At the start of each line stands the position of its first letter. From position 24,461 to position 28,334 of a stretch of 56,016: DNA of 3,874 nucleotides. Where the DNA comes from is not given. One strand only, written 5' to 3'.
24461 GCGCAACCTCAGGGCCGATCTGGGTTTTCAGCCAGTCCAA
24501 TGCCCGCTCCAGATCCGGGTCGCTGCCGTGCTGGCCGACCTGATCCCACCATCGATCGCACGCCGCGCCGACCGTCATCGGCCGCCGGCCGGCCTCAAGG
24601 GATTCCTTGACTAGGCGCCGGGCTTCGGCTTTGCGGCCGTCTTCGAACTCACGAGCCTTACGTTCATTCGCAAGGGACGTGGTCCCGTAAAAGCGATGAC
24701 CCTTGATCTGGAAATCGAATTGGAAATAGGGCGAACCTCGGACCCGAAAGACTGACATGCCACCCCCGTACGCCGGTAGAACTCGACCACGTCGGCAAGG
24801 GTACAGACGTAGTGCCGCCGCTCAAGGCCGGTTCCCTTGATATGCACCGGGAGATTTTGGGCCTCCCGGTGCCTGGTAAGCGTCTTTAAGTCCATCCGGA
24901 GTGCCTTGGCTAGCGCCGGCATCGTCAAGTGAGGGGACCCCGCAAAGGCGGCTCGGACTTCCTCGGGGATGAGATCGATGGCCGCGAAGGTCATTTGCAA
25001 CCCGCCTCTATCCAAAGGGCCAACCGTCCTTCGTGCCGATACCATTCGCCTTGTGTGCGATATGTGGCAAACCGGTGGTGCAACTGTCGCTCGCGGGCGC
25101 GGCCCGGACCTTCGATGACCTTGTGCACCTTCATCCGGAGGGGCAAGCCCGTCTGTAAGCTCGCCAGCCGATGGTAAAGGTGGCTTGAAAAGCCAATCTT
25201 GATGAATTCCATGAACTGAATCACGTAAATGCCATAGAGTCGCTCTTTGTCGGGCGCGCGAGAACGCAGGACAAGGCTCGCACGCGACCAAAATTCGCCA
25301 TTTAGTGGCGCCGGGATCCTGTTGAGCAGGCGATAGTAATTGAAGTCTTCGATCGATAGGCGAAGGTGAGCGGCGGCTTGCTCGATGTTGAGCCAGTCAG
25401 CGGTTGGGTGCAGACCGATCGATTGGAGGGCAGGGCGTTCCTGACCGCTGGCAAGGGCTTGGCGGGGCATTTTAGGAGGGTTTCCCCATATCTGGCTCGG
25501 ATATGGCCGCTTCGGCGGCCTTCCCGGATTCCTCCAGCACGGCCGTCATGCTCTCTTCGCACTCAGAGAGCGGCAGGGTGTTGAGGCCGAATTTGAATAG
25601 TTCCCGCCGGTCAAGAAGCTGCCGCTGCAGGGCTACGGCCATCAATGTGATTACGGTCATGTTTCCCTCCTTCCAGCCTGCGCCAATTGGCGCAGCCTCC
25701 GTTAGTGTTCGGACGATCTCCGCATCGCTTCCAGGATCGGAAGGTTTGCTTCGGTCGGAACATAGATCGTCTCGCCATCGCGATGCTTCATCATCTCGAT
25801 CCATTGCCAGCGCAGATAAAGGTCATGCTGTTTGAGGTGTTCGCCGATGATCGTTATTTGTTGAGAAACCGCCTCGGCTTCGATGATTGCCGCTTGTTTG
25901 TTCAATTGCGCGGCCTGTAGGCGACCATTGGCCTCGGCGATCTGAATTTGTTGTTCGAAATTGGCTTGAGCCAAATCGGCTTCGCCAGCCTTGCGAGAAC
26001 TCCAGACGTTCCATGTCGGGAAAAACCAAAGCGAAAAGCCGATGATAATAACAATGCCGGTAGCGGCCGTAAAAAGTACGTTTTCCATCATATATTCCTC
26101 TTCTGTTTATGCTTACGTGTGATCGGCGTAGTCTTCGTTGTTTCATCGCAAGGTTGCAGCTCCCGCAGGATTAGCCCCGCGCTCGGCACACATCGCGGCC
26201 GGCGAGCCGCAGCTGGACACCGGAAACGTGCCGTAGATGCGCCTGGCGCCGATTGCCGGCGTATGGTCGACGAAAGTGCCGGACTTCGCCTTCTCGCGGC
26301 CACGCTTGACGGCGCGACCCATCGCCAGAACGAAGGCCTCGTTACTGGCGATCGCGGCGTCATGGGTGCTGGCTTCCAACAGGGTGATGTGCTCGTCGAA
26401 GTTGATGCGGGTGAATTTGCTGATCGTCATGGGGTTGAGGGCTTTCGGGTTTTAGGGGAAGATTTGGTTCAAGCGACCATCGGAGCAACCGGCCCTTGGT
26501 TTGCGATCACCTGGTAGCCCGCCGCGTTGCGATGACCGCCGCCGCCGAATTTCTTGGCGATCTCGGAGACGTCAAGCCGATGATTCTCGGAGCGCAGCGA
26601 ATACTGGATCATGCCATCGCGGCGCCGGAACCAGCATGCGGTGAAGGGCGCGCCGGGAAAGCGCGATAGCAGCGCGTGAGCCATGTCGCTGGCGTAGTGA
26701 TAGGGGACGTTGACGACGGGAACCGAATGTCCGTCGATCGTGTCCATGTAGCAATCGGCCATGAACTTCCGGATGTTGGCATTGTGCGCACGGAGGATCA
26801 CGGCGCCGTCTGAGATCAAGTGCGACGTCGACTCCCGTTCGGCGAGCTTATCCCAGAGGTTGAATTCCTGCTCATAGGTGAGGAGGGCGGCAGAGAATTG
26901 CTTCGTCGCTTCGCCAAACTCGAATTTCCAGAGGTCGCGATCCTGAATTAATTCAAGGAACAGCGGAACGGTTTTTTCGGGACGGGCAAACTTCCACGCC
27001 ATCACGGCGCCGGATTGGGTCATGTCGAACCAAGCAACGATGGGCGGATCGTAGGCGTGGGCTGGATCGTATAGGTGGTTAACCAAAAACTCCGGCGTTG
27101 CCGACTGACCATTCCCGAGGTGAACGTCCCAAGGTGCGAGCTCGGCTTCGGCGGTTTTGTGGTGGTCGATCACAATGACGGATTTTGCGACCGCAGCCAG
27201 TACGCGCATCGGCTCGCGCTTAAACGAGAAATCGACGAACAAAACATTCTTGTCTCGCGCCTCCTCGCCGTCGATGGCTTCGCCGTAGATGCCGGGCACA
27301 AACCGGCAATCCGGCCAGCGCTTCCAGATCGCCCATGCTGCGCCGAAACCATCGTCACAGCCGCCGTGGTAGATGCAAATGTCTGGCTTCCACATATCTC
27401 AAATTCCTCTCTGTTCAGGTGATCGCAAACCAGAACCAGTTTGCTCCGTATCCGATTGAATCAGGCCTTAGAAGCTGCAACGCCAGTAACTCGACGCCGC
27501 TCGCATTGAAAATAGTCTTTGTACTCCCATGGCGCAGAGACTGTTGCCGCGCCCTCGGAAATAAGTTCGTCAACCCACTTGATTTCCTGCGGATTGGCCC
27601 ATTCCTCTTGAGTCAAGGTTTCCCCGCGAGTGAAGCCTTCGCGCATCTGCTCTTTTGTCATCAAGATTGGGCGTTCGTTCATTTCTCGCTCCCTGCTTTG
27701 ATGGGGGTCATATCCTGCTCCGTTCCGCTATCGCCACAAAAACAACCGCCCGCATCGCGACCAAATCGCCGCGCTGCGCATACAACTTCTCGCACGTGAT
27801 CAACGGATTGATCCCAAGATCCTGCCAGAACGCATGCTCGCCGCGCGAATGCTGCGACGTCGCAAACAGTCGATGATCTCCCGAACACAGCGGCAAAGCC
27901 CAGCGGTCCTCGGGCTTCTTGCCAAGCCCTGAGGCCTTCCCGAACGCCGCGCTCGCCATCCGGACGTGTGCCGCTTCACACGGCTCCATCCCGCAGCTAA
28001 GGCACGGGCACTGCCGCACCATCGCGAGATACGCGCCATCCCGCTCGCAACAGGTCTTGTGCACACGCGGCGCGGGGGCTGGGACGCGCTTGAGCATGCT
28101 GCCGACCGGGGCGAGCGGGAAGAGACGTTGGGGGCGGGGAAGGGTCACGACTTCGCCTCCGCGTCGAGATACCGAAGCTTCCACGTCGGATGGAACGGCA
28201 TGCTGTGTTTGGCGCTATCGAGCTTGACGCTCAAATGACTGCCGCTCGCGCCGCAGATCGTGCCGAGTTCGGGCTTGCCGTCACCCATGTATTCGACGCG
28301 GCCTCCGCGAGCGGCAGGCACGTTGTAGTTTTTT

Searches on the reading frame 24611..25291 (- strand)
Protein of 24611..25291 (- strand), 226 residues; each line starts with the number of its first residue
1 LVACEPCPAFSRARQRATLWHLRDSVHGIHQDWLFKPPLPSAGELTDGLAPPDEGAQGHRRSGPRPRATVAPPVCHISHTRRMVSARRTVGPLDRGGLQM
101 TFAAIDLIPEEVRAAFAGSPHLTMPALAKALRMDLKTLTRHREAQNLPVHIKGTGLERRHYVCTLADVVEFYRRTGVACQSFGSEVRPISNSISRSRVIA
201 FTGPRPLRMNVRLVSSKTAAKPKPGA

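Call 59: search_protein_families(library=pfam, proteins=[window:24611-25291:-], max_evalue=0.01)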
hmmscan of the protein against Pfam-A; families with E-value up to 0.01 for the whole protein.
window:24611-25291:- (226 aa): 0 families

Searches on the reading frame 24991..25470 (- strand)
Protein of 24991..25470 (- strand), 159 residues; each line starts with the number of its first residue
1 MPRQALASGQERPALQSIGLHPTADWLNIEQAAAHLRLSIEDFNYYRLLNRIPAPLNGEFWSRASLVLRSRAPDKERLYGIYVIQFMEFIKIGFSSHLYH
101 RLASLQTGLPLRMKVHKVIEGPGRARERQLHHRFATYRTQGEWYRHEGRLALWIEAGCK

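Call 59: search_protein_families(library=pfam, proteins=[window:24991-25470:-], max_evalue=0.01)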
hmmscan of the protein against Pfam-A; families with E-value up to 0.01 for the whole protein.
window:24991-25470:- (159 aa): 2 families
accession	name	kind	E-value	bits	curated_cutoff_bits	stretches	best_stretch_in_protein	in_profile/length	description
PF13455.12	MUG113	-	2.2e-10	41.4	22.3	1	91-145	2-60/73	Meiotically up-regulated gene 113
PF10544.15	T5orf172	-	0.00057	20.8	20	1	81-146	3-88/101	T5orf172 domain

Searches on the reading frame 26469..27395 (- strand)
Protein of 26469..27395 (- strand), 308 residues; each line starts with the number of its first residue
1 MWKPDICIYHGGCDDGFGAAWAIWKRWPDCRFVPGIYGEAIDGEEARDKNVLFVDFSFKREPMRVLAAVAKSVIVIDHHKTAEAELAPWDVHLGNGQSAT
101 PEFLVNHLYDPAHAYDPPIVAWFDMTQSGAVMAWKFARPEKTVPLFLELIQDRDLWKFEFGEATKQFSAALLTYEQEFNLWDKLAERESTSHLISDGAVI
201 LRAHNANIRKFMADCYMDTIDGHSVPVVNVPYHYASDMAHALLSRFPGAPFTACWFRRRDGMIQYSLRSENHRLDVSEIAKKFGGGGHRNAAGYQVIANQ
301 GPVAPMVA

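Call 12: search_protein_families(library=pfam, proteins=[window:26469-27395:-], max_evalue=0.01)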
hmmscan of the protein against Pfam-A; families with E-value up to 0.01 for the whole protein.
window:26469-27395:- (308 aa): 2 families
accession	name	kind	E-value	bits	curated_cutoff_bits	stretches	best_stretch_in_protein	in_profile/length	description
PF02272.25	DHHA1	-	1.5e-05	25.8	25.9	1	250-296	32-83/102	DHHA1 domain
PF01368.27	DHH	-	0.005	17.6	28.1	1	15-92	13-87/125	DHH family, N-terminal domain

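Call 13: search_protein_families(library=phrogs, proteins=[window:26469-27395:-], max_evalue=0.001)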
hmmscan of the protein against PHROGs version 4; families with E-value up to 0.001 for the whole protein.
window:26469-27395:- (308 aa): 1 family
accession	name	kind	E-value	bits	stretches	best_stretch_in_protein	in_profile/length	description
phrog_4771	-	other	6.6e-87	292.9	1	3-299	16-286/363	DHH phosphoesterase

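Call 37: find_related_loci(query=window:26469-27395:-, collection=viral_contigs, flank=10000)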
Query window:26469-27395:- (308 aa) in viral_contigs; peptide patterns used: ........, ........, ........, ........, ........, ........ (x = any residue, [..] = any of these).
89 stretches matched a pattern; 70 encode a relative of the query (tblastn E <= 1e-3); 70 distinct loci.
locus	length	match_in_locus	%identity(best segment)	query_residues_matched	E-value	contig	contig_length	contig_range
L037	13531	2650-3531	70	1-296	2e-133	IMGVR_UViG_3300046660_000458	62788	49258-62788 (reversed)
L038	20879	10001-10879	63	1-295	4e-121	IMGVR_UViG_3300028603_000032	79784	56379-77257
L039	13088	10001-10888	58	2-297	1e-113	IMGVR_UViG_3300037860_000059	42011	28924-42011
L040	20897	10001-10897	56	2-298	1e-108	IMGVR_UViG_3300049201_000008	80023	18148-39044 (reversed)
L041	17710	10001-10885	42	2-296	1e-61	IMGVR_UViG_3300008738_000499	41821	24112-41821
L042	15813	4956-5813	39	1-296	3e-57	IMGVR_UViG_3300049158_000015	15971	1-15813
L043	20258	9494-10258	40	1-283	3e-51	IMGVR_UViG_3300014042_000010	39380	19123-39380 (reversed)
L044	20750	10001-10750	40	6-283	4e-51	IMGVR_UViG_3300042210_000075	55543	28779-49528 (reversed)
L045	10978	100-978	37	1-294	2e-48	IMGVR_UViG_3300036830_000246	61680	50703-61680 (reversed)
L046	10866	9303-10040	39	6-283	2e-47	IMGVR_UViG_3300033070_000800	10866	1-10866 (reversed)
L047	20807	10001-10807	35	8-296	1e-46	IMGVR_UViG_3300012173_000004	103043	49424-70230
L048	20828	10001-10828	36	7-297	2e-46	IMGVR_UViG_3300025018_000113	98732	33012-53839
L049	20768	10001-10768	37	6-295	3e-46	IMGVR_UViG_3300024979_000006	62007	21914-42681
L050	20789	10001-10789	38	8-297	7e-46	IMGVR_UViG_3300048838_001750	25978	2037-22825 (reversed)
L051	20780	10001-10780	36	5-298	4e-43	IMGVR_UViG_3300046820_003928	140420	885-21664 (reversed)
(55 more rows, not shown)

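Call 88: find_encoding_contigs(protein=window:26469-27395:-, flank=2000, max_places=3)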
Protein window:26469-27395:- (308 aa): 2 contigs read that carry it; 1 place shown.
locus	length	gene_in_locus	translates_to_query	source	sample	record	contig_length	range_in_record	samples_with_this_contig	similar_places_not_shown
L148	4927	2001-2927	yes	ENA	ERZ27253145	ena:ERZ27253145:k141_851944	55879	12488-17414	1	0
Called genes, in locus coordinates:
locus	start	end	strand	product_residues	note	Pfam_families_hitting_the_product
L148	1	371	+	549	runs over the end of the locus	PF13479:AAA_24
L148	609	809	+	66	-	-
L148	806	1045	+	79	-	-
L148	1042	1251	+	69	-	-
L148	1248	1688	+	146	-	-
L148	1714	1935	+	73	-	-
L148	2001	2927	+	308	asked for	PF02272:DHHA1 (faint)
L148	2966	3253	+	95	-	-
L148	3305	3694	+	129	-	-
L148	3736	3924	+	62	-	-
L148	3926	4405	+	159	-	PF13455:MUG113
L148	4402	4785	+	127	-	-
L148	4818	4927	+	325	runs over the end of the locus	PF00589:Phage_integrase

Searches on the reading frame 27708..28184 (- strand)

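Call 59: search_protein_families(library=pfam, proteins=[window:27708-28184:-], max_evalue=0.01)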
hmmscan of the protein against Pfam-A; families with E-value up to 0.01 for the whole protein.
window:27708-28184:- (158 aa): 1 family
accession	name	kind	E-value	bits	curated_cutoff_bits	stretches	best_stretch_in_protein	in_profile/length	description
PF06147.18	DUF968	-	0.0001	22.9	27.8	1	50-109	90-144/171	Protein of unknown function (DUF968)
